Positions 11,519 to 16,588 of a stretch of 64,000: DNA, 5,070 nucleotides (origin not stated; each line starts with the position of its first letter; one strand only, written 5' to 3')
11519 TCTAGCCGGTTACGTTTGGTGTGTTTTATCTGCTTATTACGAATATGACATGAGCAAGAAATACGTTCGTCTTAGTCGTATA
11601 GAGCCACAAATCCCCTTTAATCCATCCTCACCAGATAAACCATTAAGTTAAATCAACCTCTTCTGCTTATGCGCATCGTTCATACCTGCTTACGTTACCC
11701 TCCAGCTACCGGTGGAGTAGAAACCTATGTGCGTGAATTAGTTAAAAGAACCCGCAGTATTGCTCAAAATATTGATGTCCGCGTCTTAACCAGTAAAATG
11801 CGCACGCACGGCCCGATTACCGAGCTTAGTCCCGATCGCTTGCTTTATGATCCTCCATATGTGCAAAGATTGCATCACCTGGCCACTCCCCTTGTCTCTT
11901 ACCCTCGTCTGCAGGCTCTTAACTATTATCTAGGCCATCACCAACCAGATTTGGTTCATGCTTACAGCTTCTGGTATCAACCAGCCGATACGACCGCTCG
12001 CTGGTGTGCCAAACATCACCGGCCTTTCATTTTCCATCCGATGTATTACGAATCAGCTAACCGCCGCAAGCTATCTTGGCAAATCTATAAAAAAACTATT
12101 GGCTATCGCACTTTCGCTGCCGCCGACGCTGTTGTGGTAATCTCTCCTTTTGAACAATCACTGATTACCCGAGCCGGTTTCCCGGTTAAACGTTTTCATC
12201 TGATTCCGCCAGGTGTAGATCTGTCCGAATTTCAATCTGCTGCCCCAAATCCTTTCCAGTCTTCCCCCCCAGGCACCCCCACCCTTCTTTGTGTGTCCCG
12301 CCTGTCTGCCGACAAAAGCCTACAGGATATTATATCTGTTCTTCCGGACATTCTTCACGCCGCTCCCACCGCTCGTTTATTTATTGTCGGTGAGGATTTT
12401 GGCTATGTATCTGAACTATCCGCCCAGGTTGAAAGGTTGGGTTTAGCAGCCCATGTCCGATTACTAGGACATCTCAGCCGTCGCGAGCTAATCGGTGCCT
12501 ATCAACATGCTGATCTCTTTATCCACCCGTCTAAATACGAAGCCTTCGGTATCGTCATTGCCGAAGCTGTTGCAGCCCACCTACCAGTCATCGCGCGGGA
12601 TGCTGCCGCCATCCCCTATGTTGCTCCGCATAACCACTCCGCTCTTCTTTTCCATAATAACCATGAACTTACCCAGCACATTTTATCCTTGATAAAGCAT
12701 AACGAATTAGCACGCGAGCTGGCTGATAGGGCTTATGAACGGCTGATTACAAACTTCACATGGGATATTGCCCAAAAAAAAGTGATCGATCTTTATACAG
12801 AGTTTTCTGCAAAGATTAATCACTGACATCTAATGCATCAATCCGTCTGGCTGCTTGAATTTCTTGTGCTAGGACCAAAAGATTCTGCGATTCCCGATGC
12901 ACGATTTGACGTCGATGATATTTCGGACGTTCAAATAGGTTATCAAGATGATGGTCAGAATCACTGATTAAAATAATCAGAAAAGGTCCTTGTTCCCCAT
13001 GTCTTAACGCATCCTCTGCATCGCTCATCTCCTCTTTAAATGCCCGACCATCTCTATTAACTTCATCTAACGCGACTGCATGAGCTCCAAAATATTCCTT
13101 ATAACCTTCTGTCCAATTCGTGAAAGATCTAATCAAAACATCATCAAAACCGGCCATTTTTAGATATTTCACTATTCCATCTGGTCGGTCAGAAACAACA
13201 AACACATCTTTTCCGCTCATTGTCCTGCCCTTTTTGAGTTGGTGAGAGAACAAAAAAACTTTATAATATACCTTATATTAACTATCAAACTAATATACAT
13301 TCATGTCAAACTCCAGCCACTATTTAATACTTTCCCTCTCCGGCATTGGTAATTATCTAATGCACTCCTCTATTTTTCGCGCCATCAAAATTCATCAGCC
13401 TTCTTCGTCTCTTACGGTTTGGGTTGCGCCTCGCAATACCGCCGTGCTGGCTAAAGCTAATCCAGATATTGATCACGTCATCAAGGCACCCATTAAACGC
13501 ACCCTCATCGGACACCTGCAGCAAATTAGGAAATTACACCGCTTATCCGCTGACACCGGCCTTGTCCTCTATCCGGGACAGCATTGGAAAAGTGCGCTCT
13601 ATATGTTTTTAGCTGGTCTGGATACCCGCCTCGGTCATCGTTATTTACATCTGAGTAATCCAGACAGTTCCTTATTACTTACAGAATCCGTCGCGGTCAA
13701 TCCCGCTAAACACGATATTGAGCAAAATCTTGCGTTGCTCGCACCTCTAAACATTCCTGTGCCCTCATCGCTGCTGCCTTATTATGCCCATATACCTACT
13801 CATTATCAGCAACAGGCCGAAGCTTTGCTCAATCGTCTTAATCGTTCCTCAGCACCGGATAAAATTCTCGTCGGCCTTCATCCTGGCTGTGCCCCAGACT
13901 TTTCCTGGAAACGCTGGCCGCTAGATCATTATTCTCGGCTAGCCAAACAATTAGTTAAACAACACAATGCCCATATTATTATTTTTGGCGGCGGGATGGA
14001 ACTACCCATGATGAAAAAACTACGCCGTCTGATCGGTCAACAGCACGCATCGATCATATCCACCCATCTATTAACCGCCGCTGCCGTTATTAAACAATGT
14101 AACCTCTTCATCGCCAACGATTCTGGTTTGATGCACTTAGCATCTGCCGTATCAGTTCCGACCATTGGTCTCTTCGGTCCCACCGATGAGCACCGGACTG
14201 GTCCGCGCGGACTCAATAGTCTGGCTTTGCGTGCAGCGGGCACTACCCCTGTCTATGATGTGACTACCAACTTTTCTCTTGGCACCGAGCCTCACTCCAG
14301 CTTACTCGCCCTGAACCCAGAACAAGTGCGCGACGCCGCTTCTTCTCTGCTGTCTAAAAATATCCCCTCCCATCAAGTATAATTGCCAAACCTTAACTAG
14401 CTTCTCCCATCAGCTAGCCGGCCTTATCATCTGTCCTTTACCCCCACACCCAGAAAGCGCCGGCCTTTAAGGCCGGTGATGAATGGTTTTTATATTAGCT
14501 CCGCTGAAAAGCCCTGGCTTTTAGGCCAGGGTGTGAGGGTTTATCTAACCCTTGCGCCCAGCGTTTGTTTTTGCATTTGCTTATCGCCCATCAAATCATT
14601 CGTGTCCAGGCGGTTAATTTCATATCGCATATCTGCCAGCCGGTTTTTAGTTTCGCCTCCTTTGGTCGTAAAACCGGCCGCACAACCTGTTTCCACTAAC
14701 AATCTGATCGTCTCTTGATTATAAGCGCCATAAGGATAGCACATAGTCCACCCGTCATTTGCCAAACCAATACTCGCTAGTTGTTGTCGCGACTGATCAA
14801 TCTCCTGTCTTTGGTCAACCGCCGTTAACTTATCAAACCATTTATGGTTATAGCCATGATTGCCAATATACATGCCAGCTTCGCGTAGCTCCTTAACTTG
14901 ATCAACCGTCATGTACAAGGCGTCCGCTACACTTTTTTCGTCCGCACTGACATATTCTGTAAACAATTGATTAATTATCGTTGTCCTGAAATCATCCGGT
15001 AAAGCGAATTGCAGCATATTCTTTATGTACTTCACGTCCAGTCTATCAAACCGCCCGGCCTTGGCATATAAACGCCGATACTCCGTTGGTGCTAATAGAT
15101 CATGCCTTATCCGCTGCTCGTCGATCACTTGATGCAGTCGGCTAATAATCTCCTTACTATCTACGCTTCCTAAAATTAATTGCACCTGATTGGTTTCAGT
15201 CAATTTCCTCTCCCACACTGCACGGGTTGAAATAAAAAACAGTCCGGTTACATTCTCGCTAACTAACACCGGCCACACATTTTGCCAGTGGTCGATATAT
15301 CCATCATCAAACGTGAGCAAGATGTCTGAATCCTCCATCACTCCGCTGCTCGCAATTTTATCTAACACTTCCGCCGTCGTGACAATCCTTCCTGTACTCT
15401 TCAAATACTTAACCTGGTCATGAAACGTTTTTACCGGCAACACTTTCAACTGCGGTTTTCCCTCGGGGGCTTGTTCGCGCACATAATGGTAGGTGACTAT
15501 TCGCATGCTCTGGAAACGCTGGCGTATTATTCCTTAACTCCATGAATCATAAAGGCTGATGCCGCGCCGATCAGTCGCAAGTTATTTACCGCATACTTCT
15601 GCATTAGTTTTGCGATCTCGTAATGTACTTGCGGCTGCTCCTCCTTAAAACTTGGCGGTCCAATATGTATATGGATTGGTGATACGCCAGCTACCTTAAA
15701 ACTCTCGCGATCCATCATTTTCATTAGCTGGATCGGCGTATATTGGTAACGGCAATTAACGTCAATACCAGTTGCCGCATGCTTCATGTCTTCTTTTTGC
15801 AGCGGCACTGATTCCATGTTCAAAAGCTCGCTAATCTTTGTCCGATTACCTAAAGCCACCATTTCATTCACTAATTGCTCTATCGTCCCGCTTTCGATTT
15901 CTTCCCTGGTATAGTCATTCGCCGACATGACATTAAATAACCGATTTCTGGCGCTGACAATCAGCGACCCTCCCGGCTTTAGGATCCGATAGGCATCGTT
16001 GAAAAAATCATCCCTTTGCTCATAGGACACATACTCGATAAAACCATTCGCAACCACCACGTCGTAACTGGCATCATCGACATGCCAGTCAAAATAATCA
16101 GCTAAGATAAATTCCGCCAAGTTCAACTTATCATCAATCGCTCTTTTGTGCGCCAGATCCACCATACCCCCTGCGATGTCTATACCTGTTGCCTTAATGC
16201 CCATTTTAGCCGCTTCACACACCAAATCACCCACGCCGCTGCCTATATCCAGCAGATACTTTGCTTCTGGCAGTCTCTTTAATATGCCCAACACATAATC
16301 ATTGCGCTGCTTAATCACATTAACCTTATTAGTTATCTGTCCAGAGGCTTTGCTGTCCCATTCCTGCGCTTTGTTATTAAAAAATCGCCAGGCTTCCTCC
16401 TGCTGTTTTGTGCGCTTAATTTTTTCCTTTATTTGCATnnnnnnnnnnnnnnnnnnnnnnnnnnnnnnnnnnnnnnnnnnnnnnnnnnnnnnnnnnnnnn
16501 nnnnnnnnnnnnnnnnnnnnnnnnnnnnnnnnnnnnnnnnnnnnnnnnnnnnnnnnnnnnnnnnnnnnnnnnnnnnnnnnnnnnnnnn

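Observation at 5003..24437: Unusual density of lipid-carrier glycosylation machinery: three DPM1/GtrB-like GT2 genes plus at least five large GT-C or YfhO-type membrane proteins, including a GtrB-GtrA-GtrC-like triad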

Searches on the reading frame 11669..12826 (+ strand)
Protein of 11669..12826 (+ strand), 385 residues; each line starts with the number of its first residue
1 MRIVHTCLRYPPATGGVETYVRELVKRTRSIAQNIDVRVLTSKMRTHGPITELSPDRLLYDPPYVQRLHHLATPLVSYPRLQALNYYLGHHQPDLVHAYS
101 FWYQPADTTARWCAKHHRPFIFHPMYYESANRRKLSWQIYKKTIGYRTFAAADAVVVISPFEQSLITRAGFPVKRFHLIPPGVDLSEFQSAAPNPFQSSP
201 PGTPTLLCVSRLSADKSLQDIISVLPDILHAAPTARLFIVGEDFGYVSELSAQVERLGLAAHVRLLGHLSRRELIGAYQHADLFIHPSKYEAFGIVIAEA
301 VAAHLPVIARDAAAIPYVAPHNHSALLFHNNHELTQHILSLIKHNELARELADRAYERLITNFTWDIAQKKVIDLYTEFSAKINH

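Call 7: search_protein_families(library=pfam, proteins=[window:11669-12826:+], max_evalue=0.01)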
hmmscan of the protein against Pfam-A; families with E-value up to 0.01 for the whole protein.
window:11669-12826:+ (385 aa): 6 families
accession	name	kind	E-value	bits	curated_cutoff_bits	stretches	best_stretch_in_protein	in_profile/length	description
PF00534.26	Glycos_transf_1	-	2.8e-31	108.8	26.4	1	199-358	11-172/172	Glycosyl transferases group 1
PF13692.12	Glyco_trans_1_4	-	3.7e-25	89.3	27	1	204-343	2-141/142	Glycosyl transferases group 1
PF13439.12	Glyco_transf_4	-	2.8e-18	66.9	28.5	1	15-186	2-169/170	Glycosyltransferase Family 4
PF13579.12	Glyco_trans_4_4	-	4.9e-16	59.9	29.7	1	15-182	1-158/158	Glycosyl transferase 4-like domain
PF20706.3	GT4-conflict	-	9.4e-12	45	26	1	139-312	134-313/385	Family 4 Glycosyltransferase in conflict systems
PF13524.12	Glyco_trans_1_2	-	2.4e-10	40.9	25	1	230-366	7-136/144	Glycosyl transferase-like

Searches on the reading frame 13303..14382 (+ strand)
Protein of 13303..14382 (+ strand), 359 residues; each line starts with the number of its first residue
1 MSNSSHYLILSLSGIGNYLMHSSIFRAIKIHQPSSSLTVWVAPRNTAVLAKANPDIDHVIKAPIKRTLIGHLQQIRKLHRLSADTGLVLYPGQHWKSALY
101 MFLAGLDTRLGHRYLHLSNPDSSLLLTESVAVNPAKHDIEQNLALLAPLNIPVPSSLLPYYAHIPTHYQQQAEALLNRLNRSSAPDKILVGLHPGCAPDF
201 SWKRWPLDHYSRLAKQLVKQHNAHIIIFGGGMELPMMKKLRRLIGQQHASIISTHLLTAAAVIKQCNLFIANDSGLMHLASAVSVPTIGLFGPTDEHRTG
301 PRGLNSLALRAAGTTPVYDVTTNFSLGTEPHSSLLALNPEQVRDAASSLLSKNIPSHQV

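Call 7: search_protein_families(library=pfam, proteins=[window:13303-14382:+], max_evalue=0.01)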
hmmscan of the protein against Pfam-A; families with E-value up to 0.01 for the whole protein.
window:13303-14382:+ (359 aa): 1 family
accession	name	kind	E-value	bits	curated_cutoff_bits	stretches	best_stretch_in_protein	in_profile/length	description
PF01075.23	Glyco_transf_9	-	4e-30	105.4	22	1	76-309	6-227/247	Glycosyltransferase family 9 (heptosyltransferase)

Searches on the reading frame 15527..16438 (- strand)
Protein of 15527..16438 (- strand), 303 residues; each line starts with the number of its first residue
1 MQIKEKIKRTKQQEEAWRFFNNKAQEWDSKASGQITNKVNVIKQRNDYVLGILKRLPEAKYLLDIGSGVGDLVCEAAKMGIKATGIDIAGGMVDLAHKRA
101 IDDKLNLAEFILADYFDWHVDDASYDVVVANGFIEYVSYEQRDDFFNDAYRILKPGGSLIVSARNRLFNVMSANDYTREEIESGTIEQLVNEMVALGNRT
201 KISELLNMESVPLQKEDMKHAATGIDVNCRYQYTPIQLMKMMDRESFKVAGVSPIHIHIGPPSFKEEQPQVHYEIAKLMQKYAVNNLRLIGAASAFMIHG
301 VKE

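Call 22: search_protein_families(library=pfam, proteins=[window:15527-16438:-], max_evalue=0.001)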
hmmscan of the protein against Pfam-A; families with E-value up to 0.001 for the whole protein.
window:15527-16438:- (303 aa): 10 families
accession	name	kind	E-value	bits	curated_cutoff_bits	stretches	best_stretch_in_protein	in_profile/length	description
PF08241.18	Methyltransf_11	-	2.4e-19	70.2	21.2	1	63-161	1-95/95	Methyltransferase domain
PF13649.12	Methyltransf_25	-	5.6e-19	69.1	27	1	63-157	2-97/97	Methyltransferase domain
PF08242.18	Methyltransf_12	-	7.9e-14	52.6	30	1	63-159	1-98/98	Methyltransferase domain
PF13847.12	Methyltransf_31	-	1.8e-13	50.8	27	1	61-170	6-114/145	Methyltransferase domain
PF02353.26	CMAS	-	6.8e-12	45.7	27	1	55-171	59-174/273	Mycolic acid cyclopropane synthetase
PF13489.12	Methyltransf_23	-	1.8e-11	44.5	27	1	49-167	13-122/164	Methyltransferase domain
PF05175.20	MTS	-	4.1e-08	33.5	23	1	53-166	24-143/170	Methyltransferase small domain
PF01209.24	Ubie_methyltran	-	6.5e-08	32.6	20.1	1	59-163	48-153/233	ubiE/COQ5 methyltransferase family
PF06325.19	PrmA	-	1.4e-05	25.2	22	1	59-162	162-259/296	Ribosomal protein L11 methyltransferase (PrmA)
PF05891.18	Methyltransf_PK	-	0.00015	21.8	27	1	56-163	53-161/218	AdoMet dependent proline di-methyltransferase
